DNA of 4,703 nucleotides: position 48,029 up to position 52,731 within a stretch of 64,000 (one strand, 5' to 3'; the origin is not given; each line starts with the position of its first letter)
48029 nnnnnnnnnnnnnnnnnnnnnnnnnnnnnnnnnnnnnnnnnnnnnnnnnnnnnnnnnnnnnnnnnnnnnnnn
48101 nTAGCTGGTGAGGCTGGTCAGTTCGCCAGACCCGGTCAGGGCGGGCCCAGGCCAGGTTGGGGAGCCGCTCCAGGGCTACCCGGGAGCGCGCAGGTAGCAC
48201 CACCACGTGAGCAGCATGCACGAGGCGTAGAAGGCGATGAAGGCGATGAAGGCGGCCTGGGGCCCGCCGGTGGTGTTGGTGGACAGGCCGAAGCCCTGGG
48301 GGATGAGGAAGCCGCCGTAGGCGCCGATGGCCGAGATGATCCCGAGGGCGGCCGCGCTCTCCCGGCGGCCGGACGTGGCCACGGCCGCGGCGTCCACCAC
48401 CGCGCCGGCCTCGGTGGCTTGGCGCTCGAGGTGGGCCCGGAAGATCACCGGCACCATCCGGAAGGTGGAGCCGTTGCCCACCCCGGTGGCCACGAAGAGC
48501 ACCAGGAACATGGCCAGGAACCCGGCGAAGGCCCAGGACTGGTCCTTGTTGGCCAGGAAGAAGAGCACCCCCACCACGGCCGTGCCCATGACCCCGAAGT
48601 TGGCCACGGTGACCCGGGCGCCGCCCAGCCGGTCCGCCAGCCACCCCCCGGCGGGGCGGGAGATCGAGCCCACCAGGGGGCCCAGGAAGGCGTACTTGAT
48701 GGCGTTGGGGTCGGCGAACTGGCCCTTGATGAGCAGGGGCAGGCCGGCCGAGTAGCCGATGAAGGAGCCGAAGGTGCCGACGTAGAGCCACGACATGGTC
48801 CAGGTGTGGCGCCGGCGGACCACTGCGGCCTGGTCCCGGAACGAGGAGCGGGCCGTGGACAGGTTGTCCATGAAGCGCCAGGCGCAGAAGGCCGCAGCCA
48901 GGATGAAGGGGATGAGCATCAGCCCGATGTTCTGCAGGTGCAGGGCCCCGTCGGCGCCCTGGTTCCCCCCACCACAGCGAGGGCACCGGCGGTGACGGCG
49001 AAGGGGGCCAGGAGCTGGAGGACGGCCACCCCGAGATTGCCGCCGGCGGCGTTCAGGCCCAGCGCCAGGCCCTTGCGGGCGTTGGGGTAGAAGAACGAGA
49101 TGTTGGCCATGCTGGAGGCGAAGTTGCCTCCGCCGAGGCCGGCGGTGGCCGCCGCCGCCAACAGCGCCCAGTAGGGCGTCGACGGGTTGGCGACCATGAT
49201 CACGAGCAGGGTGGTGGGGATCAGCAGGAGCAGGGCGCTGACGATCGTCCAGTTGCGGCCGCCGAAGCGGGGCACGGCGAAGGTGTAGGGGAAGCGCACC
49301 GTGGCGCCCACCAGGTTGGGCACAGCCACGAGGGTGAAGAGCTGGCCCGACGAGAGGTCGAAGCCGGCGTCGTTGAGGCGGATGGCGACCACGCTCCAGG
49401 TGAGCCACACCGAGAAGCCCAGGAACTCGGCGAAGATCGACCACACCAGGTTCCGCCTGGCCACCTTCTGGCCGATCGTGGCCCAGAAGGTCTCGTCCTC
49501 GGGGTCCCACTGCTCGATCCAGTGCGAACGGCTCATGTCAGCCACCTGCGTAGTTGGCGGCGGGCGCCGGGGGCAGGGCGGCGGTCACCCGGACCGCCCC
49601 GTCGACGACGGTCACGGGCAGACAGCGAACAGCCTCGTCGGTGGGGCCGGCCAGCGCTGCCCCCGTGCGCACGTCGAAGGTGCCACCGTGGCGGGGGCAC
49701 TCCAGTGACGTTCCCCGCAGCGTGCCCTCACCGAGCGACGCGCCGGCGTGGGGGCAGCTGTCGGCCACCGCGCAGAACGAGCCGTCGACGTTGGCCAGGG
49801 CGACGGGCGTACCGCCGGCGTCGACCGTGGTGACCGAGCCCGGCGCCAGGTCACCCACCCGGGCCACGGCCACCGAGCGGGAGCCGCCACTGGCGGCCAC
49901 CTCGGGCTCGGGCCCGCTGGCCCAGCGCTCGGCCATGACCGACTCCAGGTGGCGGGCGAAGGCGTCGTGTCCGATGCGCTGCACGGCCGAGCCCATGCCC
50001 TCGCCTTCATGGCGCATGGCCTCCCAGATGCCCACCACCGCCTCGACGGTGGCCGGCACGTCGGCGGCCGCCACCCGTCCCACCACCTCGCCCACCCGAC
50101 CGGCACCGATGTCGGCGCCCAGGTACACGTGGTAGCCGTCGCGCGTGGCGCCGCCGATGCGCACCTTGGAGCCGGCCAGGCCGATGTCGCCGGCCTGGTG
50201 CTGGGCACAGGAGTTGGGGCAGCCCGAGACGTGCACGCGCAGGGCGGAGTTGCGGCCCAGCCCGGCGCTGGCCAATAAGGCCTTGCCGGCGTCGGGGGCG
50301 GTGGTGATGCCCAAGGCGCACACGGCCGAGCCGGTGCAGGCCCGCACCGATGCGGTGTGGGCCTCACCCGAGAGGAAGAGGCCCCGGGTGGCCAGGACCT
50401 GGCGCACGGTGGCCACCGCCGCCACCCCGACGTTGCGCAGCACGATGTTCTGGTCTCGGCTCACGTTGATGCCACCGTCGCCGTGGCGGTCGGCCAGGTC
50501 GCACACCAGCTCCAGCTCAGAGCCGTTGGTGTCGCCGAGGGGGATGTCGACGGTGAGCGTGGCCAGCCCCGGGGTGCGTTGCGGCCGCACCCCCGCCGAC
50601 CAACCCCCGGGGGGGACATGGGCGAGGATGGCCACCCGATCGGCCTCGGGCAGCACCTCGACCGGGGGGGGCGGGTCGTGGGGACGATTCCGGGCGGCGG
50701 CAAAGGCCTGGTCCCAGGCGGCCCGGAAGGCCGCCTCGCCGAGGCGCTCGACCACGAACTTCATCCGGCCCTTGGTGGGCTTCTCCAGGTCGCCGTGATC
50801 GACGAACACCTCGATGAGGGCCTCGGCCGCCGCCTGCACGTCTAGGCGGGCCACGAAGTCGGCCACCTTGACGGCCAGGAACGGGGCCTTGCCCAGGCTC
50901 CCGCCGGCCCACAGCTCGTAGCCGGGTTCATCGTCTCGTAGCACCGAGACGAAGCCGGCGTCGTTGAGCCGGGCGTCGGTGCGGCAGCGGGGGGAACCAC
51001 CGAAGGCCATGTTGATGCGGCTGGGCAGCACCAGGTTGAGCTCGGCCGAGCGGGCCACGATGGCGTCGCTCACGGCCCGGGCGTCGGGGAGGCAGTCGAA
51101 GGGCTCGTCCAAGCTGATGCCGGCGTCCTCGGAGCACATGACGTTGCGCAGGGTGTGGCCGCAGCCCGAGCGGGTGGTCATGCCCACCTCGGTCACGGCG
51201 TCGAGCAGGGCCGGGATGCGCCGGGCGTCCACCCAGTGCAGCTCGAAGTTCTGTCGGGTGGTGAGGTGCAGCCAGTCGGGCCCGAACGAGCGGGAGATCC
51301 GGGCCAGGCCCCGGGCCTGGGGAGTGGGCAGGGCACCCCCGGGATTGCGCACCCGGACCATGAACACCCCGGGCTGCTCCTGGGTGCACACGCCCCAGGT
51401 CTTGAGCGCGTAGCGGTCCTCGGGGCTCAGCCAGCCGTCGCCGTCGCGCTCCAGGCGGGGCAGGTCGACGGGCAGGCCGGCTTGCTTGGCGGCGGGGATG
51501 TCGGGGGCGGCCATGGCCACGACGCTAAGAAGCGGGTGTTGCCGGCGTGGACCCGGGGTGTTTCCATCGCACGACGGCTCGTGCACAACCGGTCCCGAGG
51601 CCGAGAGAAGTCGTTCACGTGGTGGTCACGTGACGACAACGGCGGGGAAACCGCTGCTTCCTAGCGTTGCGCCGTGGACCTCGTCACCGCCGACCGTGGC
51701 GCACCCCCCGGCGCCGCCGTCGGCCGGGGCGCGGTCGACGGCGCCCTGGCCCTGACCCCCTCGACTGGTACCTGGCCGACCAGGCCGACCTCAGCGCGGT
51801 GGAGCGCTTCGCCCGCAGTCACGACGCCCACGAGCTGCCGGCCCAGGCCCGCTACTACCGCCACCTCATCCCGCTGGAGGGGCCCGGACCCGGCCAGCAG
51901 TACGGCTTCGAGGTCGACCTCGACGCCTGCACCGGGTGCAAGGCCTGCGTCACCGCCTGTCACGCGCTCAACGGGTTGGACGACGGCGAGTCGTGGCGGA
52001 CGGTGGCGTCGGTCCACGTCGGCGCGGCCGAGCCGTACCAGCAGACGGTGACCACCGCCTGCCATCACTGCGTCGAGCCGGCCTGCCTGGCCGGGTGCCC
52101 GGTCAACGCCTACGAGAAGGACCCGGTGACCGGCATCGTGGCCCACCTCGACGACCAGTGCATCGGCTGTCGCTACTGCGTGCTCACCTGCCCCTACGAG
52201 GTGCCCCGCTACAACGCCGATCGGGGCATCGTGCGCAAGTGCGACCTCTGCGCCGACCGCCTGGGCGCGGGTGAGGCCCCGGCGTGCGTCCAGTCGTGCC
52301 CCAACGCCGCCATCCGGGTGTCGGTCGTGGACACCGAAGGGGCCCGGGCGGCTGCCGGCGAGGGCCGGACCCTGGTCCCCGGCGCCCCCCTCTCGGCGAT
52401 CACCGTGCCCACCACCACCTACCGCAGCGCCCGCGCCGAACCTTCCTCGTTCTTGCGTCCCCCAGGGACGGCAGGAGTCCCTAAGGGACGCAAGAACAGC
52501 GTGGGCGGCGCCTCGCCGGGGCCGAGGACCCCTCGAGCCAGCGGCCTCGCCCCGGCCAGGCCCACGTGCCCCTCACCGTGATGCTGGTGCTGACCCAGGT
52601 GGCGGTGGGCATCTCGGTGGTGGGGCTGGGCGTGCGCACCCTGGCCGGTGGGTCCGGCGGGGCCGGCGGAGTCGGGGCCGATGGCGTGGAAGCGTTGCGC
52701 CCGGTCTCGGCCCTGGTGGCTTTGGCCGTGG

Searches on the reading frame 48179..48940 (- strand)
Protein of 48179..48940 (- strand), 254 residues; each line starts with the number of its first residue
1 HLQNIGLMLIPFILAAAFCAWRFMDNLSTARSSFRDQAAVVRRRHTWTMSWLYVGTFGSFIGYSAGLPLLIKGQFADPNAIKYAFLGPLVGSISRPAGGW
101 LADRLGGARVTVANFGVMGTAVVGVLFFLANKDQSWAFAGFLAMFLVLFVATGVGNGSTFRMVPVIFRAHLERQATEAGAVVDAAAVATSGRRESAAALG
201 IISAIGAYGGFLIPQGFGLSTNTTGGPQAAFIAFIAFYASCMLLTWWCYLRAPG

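Call 31: search_protein_families(library=pfam, proteins=[window:48179-48940:-], max_evalue=0.001)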
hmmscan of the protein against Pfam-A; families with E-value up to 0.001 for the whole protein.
window:48179-48940:- (254 aa): 1 family
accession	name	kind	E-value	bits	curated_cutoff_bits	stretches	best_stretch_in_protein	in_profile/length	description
PF07690.21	MFS_1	-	1.2e-09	38.1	33.4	1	8-171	156-323/347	Major Facilitator Superfamily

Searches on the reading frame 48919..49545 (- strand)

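Call 31: search_protein_families(library=pfam, proteins=[window:48919-49545:-], max_evalue=0.001)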
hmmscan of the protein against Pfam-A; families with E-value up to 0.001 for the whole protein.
window:48919-49545:- (208 aa): 1 family
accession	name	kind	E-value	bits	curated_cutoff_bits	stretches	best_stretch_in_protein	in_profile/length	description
PF07690.21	MFS_1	-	4.2e-11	42.8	33.4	1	42-186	8-147/347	Major Facilitator Superfamily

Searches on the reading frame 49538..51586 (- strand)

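Call 31: search_protein_families(library=pfam, proteins=[window:49538-51586:-], max_evalue=0.001)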
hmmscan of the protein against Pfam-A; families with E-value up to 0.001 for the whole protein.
window:49538-51586:- (682 aa): 3 families
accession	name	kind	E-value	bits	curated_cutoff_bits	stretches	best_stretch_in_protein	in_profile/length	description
PF01077.27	NIR_SIR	-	4.9e-35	120.8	27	2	143-293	2-152/158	Nitrite and sulphite reductase 4Fe-4S domain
PF03460.22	NIR_SIR_ferr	-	3.1e-31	107.3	24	2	69-133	3-68/69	Nitrite/Sulfite reductase ferredoxin-like half domain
PF00355.32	Rieske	-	8.2e-17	61.3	20.3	1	572-657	3-88/88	Rieske [2Fe-2S] domain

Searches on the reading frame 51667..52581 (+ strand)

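Call 31: search_protein_families(library=pfam, proteins=[window:51667-52581:+], max_evalue=0.001)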
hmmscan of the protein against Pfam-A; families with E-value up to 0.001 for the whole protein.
window:51667-52581:+ (304 aa): 9 families
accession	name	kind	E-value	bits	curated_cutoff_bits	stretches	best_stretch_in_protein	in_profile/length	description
PF13247.11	Fer4_11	-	2e-23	82.9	26.2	1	128-218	6-97/100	4Fe-4S dicluster domain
PF12838.12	Fer4_7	-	3.7e-12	47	27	1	132-179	2-52/52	4Fe-4S dicluster domain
PF13237.11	Fer4_10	-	3.3e-10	40.2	25.5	1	129-176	6-53/53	4Fe-4S dicluster domain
PF13187.11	Fer4_9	-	6.8e-10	39.3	27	2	164-216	1-52/52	4Fe-4S dicluster domain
PF12837.12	Fer4_6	-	4.9e-09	36.2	25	2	158-179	2-23/24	4Fe-4S binding domain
PF12797.12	Fer4_2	-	4.2e-08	33.1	24.5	2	81-100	3-22/22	4Fe-4S binding domain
PF00037.32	Fer4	-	5.7e-07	29.5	21.1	2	163-179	6-22/24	4Fe-4S binding domain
PF14697.11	Fer4_21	-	0.00019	21.9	35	0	82-98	35-51/59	4Fe-4S dicluster domain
PF12800.12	Fer4_4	-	0.00079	20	24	0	86-99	2-15/17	4Fe-4S binding domain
